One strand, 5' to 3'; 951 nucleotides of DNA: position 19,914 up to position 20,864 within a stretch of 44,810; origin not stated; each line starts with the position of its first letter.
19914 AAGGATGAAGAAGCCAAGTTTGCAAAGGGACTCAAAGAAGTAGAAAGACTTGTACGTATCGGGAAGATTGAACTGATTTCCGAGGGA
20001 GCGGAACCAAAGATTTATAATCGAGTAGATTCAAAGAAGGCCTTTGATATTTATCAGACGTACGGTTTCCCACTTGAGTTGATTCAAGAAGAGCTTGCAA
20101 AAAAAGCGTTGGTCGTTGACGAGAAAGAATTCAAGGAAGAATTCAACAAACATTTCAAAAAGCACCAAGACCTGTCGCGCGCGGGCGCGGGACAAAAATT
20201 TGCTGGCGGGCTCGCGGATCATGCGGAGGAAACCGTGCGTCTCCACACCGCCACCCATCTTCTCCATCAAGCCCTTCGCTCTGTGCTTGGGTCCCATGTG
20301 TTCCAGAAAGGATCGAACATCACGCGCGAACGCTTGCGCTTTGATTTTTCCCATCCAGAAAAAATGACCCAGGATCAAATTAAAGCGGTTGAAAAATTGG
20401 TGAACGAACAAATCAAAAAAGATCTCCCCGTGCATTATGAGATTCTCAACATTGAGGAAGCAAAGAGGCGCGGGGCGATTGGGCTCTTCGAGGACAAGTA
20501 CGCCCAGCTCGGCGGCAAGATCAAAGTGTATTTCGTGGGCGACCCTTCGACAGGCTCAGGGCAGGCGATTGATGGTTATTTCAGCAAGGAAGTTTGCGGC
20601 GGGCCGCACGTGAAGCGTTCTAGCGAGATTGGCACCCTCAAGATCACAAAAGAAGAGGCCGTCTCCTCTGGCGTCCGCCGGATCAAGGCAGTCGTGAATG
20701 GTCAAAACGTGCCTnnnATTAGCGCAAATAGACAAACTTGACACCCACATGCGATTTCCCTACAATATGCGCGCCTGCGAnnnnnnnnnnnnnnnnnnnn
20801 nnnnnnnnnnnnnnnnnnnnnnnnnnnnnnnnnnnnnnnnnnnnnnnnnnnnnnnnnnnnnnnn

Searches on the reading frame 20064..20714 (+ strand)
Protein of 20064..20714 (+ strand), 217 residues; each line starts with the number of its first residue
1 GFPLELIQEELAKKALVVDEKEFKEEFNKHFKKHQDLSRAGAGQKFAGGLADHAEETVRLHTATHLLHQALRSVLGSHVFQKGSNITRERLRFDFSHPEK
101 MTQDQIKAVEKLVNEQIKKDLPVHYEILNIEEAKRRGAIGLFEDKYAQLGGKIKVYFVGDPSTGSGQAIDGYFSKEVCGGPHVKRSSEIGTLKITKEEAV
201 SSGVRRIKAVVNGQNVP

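Call 41: search_protein_representatives(protein=window:20064-20714:+)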
Query: 217 residues. Proteins with E-value up to 0.001 (for the whole library): 9959; up to 1e-10: 5712; up to 1e-30: 431. The best 150 are listed.
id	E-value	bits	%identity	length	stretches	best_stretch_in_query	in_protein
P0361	1.5e-75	269.9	66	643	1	1-213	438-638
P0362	7.5e-66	238.2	62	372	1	1-211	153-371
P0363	6.1e-65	235.2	62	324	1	4-211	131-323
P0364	3.9e-63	229.3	60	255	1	1-214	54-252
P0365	4.7e-63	229.0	61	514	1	16-211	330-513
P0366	1.4e-62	227.5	56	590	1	1-211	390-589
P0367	1.7e-62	227.2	57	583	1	1-211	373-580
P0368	2.1e-62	226.9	59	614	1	1-211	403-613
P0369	5.9e-62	225.5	59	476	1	1-214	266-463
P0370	2.0e-61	223.7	63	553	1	1-212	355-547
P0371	4.5e-61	222.6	59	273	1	1-211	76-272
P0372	1.2e-60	221.2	61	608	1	1-211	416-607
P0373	2.3e-60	220.3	60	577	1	1-211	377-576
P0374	8.0e-60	218.5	61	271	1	1-211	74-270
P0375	9.4e-60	218.3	57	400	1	1-212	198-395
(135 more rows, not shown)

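Call 63: find_encoding_contigs(protein=P0368, flank=3000, max_places=2)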
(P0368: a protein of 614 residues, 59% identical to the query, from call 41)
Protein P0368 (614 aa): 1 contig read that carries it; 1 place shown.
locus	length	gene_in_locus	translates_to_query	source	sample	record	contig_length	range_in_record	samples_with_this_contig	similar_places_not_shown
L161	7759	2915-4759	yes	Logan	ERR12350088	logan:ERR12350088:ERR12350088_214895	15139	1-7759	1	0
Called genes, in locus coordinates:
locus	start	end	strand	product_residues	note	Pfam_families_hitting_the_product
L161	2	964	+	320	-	?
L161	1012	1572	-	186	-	PF08207:EFP_N, PF01132:EFP (weak), PF09285:Elong-fact-P_C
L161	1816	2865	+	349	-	PF02540:NAD_synthase, PF00764:Arginosuc_synth (weak), PF01171:ATP_bind_3 (faint), PF01507:PAPS_reduct (faint), PF02568:ThiI (faint), PF03054:tRNA_Me_trans, PF20259:tRNA_Me_trans_M, PF20258:tRNA_Me_trans_C, +2 more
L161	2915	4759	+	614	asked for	PF01411:tRNA-synt_2c, PF07973:tRNA_SAD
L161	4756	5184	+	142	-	PF00293:NUDIX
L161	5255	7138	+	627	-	PF21110:GlxA (weak)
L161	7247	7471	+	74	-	PF01176:eIF-1a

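Call 64: find_encoding_contigs(protein=P0373, flank=3000, max_places=2)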
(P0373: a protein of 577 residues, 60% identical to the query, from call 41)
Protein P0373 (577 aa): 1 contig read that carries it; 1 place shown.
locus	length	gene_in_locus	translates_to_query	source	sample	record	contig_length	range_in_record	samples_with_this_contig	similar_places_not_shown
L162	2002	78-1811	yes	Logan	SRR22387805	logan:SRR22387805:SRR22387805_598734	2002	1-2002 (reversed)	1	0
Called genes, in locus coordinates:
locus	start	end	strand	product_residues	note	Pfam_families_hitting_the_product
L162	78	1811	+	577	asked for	PF01411:tRNA-synt_2c, PF07973:tRNA_SAD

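Call 70: find_encoding_contigs(protein=P0361, flank=10000, max_places=2)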
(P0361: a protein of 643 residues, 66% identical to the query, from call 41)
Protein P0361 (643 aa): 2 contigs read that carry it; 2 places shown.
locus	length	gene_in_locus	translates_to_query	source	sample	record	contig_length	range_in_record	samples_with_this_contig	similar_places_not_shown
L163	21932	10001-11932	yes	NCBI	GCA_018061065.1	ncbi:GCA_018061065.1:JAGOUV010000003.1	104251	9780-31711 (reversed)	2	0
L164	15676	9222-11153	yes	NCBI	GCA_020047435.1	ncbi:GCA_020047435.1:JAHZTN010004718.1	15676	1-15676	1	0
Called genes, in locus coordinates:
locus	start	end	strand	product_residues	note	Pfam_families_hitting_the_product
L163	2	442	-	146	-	-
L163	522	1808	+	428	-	PF00483:NTP_transferase, PF12804:NTP_transf_3, PF25087:GMPPB_C (faint), PF00132:Hexapep (weak), PF25084:LbH_EIF2B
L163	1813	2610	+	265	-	PF00535:Glycos_transf_2, PF10111:Glyco_tranf_2_2, PF13641:Glyco_tranf_2_3, PF13506:Glyco_transf_21 (faint), PF13712:Glyco_tranf_2_5 (faint), PF13632:Glyco_trans_2_3 (weak), PF02709:Glyco_transf_7C (faint)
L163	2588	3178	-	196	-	PF00551:Formyl_trans_N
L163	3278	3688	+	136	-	-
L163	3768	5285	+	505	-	-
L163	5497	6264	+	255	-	PF01996:F420_ligase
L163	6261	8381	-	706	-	PF13196:DUF4012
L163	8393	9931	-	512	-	PF11832:DUF3352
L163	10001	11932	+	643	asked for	PF01411:tRNA-synt_2c, PF07973:tRNA_SAD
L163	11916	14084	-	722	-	-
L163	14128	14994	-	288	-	PF01513:NAD_kinase, PF20143:NAD_kinase_C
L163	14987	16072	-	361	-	PF13439:Glyco_transf_4, PF20706:GT4-conflict, PF00534:Glycos_transf_1, PF13692:Glyco_trans_1_4, PF13524:Glyco_trans_1_2 (weak)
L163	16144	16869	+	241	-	-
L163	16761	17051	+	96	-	-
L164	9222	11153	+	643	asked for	PF01411:tRNA-synt_2c, PF07973:tRNA_SAD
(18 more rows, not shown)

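Call 71: find_encoding_contigs(protein=P0366, flank=3000, max_places=1)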
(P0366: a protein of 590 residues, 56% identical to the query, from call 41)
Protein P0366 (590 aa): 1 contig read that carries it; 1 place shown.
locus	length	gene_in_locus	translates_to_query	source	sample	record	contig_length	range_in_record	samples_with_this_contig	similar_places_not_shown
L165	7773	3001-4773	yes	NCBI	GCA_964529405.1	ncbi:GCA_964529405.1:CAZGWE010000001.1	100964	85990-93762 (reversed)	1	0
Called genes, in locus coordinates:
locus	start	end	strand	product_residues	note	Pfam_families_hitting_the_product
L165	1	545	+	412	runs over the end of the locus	PF21710:Spt6_S1 (faint), PF23459:S1_RRP5 (faint), PF24685:OB_RRP5_4th (faint), PF00575:S1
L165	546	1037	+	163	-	PF13483:Lactamase_B_3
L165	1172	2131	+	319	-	PF01368:DHH, PF02272:DHHA1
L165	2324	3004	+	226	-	PF01464:SLT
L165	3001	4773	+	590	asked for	PF01411:tRNA-synt_2c, PF07973:tRNA_SAD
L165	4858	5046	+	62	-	-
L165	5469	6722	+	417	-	PF06723:MreB_Mbl (faint), PF11104:PilM_2 (weak), PF06277:EutA (weak), PF14450:FtsA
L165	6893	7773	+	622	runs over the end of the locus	PF21110:GlxA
